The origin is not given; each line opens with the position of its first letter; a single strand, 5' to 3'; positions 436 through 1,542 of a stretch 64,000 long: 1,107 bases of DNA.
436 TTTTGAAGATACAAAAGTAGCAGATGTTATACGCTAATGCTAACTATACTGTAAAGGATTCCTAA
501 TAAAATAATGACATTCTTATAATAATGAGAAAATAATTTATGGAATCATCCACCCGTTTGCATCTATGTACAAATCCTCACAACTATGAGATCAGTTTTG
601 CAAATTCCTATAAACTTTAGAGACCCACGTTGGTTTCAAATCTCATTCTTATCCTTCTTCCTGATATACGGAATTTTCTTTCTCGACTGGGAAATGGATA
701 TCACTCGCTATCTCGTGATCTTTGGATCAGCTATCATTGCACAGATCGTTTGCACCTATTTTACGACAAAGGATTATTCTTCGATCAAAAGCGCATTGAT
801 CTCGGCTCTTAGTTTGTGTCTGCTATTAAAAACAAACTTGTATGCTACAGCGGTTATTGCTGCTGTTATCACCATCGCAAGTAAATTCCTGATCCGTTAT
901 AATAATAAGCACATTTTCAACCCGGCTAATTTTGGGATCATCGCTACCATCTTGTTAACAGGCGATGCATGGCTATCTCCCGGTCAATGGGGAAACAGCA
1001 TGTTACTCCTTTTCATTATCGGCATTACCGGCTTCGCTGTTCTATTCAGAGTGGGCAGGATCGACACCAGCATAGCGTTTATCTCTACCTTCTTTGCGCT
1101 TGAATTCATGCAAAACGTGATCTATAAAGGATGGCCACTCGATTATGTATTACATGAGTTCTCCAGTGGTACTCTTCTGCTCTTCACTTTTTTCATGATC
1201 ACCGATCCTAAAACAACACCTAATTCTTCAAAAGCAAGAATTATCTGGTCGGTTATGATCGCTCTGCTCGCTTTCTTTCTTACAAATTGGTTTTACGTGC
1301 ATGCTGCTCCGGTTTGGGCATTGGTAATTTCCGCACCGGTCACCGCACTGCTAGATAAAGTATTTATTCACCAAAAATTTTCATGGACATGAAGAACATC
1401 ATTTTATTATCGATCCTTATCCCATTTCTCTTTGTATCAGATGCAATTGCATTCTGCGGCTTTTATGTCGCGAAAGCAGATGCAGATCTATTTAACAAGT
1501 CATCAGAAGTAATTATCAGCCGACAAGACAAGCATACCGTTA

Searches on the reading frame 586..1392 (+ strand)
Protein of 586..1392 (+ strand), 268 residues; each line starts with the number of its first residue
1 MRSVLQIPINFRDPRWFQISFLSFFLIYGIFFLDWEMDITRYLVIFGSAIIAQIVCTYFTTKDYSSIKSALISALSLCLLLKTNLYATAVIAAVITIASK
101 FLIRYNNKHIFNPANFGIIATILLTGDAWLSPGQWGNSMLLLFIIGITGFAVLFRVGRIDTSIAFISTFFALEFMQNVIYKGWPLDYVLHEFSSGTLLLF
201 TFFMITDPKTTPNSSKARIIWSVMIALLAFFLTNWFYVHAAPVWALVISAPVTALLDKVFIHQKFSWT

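Call 66: find_encoding_contigs(protein=window:586-1392:+, flank=10000, max_places=1)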
Protein window:586-1392:+ (268 aa): no gene with exactly this product is on record in the collection.
